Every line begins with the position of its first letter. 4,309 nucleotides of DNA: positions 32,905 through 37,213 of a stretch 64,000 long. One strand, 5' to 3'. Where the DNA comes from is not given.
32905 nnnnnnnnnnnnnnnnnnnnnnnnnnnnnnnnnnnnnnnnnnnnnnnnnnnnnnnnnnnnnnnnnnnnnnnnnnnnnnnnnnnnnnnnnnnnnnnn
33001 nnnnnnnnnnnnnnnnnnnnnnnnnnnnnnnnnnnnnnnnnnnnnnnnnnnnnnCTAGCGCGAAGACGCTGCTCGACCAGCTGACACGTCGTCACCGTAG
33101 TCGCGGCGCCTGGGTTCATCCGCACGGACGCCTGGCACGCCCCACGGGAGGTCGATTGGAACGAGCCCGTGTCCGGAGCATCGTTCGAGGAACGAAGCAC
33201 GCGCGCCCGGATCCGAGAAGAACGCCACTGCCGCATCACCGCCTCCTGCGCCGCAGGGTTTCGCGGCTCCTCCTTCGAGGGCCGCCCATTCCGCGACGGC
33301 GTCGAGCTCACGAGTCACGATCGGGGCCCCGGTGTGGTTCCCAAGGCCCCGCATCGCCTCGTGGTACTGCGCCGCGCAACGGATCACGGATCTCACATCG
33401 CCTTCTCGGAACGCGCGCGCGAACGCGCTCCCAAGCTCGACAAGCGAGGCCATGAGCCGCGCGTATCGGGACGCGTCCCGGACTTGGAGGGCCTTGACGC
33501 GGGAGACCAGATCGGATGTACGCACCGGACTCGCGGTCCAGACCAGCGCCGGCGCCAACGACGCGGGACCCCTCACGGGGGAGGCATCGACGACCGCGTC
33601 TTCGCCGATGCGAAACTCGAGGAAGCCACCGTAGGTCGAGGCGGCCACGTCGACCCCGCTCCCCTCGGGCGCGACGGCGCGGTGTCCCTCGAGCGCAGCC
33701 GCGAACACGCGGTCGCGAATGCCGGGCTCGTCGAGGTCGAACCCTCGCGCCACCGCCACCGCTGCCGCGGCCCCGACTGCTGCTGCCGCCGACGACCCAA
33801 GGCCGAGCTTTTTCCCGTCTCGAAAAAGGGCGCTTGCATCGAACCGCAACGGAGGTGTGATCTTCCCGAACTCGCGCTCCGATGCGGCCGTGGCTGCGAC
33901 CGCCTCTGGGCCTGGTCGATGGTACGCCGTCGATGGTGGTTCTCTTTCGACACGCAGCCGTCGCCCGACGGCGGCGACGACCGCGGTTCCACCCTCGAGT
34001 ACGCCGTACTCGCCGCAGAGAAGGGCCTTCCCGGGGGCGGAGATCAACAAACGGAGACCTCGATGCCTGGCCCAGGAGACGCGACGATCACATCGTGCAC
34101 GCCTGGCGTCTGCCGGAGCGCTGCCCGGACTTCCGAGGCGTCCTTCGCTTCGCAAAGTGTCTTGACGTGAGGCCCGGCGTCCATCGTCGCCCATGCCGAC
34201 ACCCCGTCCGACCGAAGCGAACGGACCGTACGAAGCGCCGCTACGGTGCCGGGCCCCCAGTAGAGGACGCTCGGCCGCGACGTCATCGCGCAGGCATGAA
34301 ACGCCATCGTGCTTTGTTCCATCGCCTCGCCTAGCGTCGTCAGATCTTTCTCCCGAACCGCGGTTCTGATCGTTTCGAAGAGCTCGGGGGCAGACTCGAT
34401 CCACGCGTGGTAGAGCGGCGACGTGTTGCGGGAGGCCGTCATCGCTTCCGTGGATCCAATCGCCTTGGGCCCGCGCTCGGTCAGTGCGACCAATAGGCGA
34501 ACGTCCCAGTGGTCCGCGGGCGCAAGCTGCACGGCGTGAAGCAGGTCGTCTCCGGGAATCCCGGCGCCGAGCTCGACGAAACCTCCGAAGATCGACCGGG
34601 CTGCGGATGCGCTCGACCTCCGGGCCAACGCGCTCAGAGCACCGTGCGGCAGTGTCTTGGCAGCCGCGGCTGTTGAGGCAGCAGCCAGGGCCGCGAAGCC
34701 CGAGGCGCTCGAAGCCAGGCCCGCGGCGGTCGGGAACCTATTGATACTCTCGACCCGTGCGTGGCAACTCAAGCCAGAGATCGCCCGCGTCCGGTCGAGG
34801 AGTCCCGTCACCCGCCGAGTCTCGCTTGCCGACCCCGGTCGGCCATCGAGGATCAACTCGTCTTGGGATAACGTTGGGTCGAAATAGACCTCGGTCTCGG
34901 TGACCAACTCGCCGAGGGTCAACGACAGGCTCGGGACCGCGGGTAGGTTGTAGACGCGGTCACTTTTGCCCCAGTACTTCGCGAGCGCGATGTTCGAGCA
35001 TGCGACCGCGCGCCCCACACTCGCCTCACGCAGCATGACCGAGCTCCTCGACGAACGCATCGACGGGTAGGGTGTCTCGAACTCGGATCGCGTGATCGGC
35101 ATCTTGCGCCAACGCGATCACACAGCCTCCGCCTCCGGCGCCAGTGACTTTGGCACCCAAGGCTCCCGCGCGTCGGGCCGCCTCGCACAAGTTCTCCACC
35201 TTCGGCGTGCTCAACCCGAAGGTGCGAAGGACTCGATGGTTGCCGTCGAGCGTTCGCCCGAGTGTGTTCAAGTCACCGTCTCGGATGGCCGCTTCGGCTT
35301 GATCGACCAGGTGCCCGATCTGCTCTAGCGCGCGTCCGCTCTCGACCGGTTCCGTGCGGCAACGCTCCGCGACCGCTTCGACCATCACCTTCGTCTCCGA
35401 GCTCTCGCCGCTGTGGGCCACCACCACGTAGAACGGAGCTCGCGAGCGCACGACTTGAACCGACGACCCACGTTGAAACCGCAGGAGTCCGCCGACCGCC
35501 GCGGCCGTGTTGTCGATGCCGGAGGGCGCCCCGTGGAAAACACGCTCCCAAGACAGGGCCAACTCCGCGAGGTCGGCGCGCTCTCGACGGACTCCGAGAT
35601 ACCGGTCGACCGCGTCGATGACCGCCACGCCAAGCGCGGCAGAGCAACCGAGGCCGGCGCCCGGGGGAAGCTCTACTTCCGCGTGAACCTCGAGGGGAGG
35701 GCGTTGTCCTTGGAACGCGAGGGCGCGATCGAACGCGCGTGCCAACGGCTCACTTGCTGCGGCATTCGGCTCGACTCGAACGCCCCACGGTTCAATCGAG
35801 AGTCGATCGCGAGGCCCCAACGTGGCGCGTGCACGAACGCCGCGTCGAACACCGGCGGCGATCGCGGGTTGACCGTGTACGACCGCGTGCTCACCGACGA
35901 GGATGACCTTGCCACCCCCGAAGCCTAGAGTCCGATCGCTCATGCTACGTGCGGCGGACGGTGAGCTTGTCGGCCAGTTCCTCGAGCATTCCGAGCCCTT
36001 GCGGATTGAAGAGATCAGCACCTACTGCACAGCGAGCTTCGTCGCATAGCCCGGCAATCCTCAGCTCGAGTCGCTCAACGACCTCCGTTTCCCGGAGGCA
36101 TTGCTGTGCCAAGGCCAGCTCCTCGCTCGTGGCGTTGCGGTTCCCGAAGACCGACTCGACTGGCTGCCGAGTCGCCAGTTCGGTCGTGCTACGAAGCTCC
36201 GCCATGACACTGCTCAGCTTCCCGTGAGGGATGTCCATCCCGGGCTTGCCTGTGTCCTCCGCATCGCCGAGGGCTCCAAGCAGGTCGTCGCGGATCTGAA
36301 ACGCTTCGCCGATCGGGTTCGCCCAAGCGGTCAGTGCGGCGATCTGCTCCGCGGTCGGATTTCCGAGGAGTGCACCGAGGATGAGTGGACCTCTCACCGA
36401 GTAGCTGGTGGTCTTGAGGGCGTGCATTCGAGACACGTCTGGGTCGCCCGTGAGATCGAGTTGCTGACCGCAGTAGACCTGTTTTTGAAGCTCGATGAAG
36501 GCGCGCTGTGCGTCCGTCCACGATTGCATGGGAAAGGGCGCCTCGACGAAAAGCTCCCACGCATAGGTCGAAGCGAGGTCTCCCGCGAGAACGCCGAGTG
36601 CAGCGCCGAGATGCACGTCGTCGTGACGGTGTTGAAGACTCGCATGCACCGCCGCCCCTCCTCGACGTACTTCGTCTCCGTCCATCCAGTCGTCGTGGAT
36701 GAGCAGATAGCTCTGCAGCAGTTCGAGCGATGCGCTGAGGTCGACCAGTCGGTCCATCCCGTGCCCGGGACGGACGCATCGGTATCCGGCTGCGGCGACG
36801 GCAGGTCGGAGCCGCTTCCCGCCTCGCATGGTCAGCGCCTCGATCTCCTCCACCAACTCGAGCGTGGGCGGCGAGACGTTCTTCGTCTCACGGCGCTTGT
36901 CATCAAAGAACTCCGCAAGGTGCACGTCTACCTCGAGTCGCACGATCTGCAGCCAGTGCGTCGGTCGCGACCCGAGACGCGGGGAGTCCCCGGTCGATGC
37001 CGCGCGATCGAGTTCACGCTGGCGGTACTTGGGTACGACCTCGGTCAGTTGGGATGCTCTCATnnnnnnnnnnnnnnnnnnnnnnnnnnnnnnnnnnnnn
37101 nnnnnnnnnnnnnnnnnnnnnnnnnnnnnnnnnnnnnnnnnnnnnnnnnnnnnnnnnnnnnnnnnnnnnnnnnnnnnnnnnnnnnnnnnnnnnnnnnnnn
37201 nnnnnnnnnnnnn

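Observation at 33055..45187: Complete acetyl-CoA-to-protosterol pathway packed into two divergent, translationally coupled operons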

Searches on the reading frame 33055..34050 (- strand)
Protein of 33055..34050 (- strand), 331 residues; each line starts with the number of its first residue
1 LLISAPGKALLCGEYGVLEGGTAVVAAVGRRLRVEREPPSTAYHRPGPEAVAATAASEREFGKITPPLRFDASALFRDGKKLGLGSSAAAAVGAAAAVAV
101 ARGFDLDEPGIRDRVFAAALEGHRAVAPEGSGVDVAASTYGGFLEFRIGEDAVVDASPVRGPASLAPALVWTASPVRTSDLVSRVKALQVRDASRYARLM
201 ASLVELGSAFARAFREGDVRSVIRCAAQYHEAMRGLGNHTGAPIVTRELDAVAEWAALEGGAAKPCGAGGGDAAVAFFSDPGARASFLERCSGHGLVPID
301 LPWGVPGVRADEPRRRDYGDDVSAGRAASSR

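Call 76: search_protein_families(library=ncbifam, proteins=[window:33055-34050:-], max_evalue=1e-8)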
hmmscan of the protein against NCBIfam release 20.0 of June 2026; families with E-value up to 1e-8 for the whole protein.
window:33055-34050:- (331 aa): 4 families
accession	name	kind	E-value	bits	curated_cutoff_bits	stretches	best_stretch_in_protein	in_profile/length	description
TIGR01220.1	Pmev_kin_Gr_pos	equivalog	9.9e-35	120.2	165.7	2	158-301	209-352/358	phosphomevalonate kinase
TIGR00549.1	mevalon_kin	equivalog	5.5e-20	72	163.05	1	5-276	1-275/276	mevalonate kinase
NF040957.1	Arch_PMK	equivalog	1.6e-13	50.9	500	0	77-277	87-286/316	phosphomevalonate kinase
NF003036.0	PRK03926.1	equivalog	6.9e-10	38.5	403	0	83-278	89-267/302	mevalonate kinase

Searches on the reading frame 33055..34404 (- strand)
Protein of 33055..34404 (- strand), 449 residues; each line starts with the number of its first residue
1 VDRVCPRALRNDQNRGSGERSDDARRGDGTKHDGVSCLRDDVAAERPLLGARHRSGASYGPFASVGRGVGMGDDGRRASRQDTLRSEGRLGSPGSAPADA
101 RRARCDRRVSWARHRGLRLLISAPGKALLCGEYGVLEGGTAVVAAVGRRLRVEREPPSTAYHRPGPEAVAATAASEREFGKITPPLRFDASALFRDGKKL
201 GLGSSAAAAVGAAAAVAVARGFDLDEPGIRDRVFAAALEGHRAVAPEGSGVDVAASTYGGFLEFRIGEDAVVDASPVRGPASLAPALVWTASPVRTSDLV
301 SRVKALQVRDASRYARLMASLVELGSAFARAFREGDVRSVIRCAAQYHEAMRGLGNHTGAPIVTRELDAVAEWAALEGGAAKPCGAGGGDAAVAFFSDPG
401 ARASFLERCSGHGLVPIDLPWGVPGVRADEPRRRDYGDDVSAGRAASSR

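Call 3: search_protein_families(library=pfam, proteins=[window:33055-34404:-])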
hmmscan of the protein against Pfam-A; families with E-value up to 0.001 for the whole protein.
window:33055-34404:- (449 aa): 2 families
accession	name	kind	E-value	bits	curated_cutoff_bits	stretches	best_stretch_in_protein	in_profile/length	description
PF08544.19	GHMP_kinases_C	-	1.4e-07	32.3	21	1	329-409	2-79/85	GHMP kinases C terminal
PF00288.32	GHMP_kinases_N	-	7.5e-07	29.7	22.3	1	199-260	29-87/87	GHMP kinases N terminal domain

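Call 4: search_protein_families(library=ncbifam, proteins=[window:33055-34404:-])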
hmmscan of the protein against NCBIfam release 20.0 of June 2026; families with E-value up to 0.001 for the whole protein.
window:33055-34404:- (449 aa): 5 families
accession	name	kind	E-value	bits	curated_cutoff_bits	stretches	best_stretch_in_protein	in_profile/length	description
TIGR01220.1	Pmev_kin_Gr_pos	equivalog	4.4e-34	118.1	165.7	1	193-419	109-352/358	phosphomevalonate kinase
TIGR00549.1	mevalon_kin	equivalog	1.7e-19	70.3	163.05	1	123-394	1-275/276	mevalonate kinase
NF040957.1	Arch_PMK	equivalog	5.1e-13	49.2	500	1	195-395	87-286/316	phosphomevalonate kinase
NF003036.0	PRK03926.1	equivalog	1.7e-09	37.2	403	1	201-396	89-267/302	mevalonate kinase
NF002288.1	PRK01212.1-4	equivalog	3.9e-06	26.1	194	1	199-301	88-184/303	homoserine kinase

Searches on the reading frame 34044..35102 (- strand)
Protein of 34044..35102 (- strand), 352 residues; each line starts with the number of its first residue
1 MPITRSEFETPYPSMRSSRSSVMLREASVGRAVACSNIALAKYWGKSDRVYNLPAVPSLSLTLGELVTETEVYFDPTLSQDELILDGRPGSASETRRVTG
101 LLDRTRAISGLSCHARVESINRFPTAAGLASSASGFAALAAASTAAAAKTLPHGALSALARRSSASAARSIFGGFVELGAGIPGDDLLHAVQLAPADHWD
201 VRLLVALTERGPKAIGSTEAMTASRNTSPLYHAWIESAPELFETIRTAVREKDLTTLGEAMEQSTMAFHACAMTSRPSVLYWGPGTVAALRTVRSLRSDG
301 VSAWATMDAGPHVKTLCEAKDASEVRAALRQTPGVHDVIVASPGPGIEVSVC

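Call 3: search_protein_families(library=pfam, proteins=[window:34044-35102:-])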
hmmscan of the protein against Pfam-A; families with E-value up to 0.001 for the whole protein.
window:34044-35102:- (352 aa): 3 families
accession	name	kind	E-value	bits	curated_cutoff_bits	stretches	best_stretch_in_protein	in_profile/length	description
PF22700.2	MVD-like_N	-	2.7e-50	170.5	27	1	34-183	1-151/157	Diphosphomevalonate decarboxylase-like N-terminal domain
PF18376.6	MDD_C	-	9.5e-15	55.3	23.2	1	204-332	2-133/186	Mevalonate 5-diphosphate decarboxylase C-terminal domain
PF00288.32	GHMP_kinases_N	-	5.9e-05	23.7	22.3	1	108-168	13-71/87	GHMP kinases N terminal domain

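Call 4: search_protein_families(library=ncbifam, proteins=[window:34044-35102:-])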
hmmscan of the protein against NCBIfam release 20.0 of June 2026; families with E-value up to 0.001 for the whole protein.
window:34044-35102:- (352 aa): 5 families
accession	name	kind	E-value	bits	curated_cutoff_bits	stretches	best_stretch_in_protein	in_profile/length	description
TIGR01240.1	mevDPdecarb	equivalog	8.7e-75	251.6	171.35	1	32-330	3-301/305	diphosphomevalonate decarboxylase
NF040704.1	IPP_alt_MvaD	equivalog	8e-47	159.9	475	1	39-345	11-312/323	phosphomevalonate decarboxylase MvaD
NF040847.1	mev_decarb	equivalog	1.1e-05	24.7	560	1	29-320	35-322/350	bisphosphomevalonate decarboxylase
TIGR01920.1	Shik_kin_archae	equivalog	0.00034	20.1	126.85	1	92-175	47-130/266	shikimate kinase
NF040848.1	mev_kinase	equivalog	0.00043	19.4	440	1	64-326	44-298/323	mevalonate-3-kinase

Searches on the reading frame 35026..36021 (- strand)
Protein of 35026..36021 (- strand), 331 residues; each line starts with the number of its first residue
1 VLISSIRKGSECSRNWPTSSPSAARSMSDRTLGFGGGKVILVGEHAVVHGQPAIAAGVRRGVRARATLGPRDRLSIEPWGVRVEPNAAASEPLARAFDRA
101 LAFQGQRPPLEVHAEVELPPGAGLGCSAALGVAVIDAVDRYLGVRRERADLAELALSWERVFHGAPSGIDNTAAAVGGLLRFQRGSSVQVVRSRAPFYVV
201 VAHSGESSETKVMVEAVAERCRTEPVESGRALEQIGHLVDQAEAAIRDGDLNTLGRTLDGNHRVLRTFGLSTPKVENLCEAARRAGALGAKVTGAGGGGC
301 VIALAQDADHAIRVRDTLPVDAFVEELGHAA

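Call 3: search_protein_families(library=pfam, proteins=[window:35026-36021:-])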
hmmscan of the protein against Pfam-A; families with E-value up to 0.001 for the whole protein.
window:35026-36021:- (331 aa): 2 families
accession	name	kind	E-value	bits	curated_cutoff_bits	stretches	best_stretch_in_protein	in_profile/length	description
PF08544.19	GHMP_kinases_C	-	2.1e-17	63.7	21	1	243-318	2-79/85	GHMP kinases C terminal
PF00288.32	GHMP_kinases_N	-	1.6e-16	60.7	22.3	1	99-176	12-84/87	GHMP kinases N terminal domain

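Call 4: search_protein_families(library=ncbifam, proteins=[window:35026-36021:-])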
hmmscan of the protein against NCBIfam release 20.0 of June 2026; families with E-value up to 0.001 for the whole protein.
window:35026-36021:- (331 aa): 16 families
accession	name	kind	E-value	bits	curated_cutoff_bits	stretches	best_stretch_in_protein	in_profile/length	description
TIGR00549.1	mevalon_kin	equivalog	2.9e-68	230.3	163.05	1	37-304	3-276/276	mevalonate kinase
NF003036.0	PRK03926.1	equivalog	5.9e-51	173.3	403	1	37-308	8-270/302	mevalonate kinase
NF001816.0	PRK00555.1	equivalog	3.5e-20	72.3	509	2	239-320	257-338/363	galactokinase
NF003006.0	PRK03817.1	equivalog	1.1e-19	70.6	443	2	239-308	246-316/352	galactokinase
NF002288.1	PRK01212.1-4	equivalog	4.8e-16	58.7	194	1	107-316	74-276/303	homoserine kinase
NF003705.0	PRK05322.1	equivalog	6.7e-15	54.7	385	1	239-308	281-352/388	galactokinase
TIGR00131.1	gal_kin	equivalog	3.3e-14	52.6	226.65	1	209-307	259-352/388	galactokinase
NF009948.0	PRK13412.1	equivalog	1.6e-12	46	721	2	232-319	861-949/974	bifunctional fucokinase/fucose-1-phosphate guanylyltransferase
TIGR01220.1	Pmev_kin_Gr_pos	equivalog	5e-12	45.5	165.7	1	195-315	214-339/358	phosphomevalonate kinase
NF003472.0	PRK05101.1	equivalog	1.1e-10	41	499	1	240-308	276-347/382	galactokinase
NF002870.0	PRK03188.1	equivalog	1.9e-10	39.9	286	1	95-320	79-285/310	4-(cytidine 5'-diphospho)-2-C-methyl-D-erythritol kinase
TIGR00191.1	thrB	equivalog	8.6e-10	37.9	168.25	1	94-186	64-152/304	homoserine kinase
NF049969.1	GlMnHpPKinHddA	equivalog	1.4e-08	34.6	600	1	112-305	100-304/338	D-glycero-D-manno-heptose 7-phosphate kinase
TIGR01920.1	Shik_kin_archae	equivalog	1.5e-08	34.4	126.85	1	88-159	48-119/266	shikimate kinase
NF040957.1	Arch_PMK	equivalog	5.1e-07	29.5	500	1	37-310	6-292/316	phosphomevalonate kinase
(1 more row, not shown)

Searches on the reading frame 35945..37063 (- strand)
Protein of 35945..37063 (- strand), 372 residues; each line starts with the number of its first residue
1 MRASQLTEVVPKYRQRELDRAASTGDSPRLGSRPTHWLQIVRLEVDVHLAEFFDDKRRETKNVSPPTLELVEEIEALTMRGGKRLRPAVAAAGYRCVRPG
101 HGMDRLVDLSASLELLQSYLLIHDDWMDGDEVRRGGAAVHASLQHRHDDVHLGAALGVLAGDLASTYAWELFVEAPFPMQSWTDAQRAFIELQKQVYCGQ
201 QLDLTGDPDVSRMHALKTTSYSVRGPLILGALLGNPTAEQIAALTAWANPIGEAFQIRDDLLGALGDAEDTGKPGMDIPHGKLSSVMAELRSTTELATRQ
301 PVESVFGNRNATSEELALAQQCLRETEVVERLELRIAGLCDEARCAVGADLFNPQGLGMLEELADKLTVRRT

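Call 3: search_protein_families(library=pfam, proteins=[window:35945-37063:-])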
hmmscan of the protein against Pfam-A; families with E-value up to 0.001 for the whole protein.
window:35945-37063:- (372 aa): 1 family
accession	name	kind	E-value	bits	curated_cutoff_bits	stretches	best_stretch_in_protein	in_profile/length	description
PF00348.22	polyprenyl_synt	-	8.6e-40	137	27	1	72-317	6-245/251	Polyprenyl synthetase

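Call 4: search_protein_families(library=ncbifam, proteins=[window:35945-37063:-])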
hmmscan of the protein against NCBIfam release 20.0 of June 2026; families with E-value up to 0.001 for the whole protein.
window:35945-37063:- (372 aa): 15 families
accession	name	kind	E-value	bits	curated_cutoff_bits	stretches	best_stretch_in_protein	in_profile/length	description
NF041169.1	f2_encap_cargo4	exception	2.1e-42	145.6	450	1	75-371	43-333/334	family 2 encapsulin nanocompartment cargo protein polyprenyl transferase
NF042416.1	GFPPS_Mycobact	equivalog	4.1e-39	134.6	600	1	48-355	8-333/350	bifunctional (2E,6E)-farnesyl/geranyl diphosphate synthase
NF040698.1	IdsA_Meth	equivalog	4.9e-29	101.6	468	1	61-326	23-283/328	short chain isoprenyl diphosphate synthase IdsA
NF041003.1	GGPP_syn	equivalog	3.7e-26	92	500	1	68-326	26-280/326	geranylgeranyl diphosphate synthase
NF045485.1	FPPsyn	subfamily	7.8e-26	90.9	275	1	72-282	27-239/288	farnesyl diphosphate synthase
NF045549.1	GGPPsyn_IdsB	equivalog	2.7e-20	72.7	475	1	80-300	63-279/346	geranylgeranyl diphosphate synthase IdsB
NF007877.0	PRK10581.1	equivalog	8.6e-20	71.1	321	1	69-282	31-247/299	(2E,6E)-farnesyl diphosphate synthase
NF040789.2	gerfarn_diphsyn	equivalog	4.8e-17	62.1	560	1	106-287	84-263/345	geranylfarnesyl diphosphate synthase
NF045685.1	GGPPSynCrtE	equivalog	6.3e-15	55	460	1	78-274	38-235/293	geranylgeranyl diphosphate synthase CrtE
TIGR02748.1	GerC3_HepT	equivalog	4.7e-12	45.6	456.55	2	76-146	37-105/319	heptaprenyl diphosphate synthase component II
NF042417.1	NPPPS_Mycobact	equivalog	2.4e-11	43.3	600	1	72-342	46-306/335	nonaprenyl/(2E,6E)-farnesyl/geranylgeranyl diphosphat synthase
NF045628.1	HxpDPsynlarge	equivalog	3.1e-11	42.8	500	1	79-145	32-96/311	hexaprenyl-diphosphate synthase large subunit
NF008140.0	PRK10888.1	equivalog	3.3e-11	43.1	412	1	80-283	42-236/323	octaprenyl diphosphate synthase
TIGR02749.1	prenyl_cyano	equivalog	2.9e-10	39.7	383.2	1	75-146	37-109/322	solanesyl diphosphate synthase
NF040627.1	GFPS_Meth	equivalog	1.4e-05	24.7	600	1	74-322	32-264/285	geranylfarnesyl diphosphate synthase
